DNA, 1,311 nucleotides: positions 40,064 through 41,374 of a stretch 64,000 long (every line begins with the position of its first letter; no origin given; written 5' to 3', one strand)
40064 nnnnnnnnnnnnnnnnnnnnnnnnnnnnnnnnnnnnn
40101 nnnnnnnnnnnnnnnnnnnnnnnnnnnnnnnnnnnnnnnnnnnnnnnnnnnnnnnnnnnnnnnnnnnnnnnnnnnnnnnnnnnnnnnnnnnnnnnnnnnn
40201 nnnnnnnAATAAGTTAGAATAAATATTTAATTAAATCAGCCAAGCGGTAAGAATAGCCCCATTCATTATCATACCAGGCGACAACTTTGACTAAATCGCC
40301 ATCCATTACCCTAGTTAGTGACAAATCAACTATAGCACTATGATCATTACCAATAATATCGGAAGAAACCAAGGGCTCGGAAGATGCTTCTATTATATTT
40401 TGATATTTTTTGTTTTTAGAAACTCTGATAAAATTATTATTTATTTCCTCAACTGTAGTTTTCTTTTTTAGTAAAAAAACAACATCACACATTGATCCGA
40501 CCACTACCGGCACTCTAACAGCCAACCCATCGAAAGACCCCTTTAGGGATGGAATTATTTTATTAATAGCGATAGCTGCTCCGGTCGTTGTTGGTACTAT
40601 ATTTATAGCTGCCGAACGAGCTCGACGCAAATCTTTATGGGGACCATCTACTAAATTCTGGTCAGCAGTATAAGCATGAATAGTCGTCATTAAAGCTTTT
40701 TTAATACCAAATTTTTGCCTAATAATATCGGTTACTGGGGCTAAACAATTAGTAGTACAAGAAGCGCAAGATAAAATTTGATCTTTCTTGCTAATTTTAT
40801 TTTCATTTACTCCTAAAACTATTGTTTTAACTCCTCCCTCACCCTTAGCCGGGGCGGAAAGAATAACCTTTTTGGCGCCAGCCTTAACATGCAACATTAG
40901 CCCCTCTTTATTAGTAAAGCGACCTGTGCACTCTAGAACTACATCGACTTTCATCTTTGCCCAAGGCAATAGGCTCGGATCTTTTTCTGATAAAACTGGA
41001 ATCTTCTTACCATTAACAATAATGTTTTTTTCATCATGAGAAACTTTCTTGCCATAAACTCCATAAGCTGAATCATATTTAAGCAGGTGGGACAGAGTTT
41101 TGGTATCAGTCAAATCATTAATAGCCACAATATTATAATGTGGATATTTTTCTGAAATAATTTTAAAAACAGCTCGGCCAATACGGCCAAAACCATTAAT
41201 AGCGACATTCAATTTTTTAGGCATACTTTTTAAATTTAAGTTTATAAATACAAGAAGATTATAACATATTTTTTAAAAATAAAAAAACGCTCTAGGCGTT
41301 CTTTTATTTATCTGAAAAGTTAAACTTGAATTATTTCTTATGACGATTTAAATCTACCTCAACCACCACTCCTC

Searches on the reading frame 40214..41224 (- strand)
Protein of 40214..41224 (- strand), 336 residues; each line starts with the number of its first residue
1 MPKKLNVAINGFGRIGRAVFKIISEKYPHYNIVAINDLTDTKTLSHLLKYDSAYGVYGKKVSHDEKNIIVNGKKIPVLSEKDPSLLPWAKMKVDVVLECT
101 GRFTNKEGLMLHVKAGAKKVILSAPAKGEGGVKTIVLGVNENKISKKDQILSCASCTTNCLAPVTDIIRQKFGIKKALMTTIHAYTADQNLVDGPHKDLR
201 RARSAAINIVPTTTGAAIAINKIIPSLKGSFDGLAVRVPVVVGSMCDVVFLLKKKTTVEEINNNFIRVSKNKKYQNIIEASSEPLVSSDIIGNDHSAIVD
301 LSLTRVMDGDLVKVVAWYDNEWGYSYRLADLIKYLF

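Call 3: search_protein_families(library=pfam, proteins=[window:40214-41224:-], max_evalue=0.01)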
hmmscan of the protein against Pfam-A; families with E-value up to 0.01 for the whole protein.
window:40214-41224:- (336 aa): 2 families
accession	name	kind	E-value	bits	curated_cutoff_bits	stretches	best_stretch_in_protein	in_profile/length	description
PF02800.25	Gp_dh_C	-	2.3e-57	193.4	24.4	1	161-318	1-158/158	Glyceraldehyde 3-phosphate dehydrogenase, C-terminal domain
PF00044.30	Gp_dh_N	-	1.1e-37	128.8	31.7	1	6-106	2-101/101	Glyceraldehyde 3-phosphate dehydrogenase, NAD binding domain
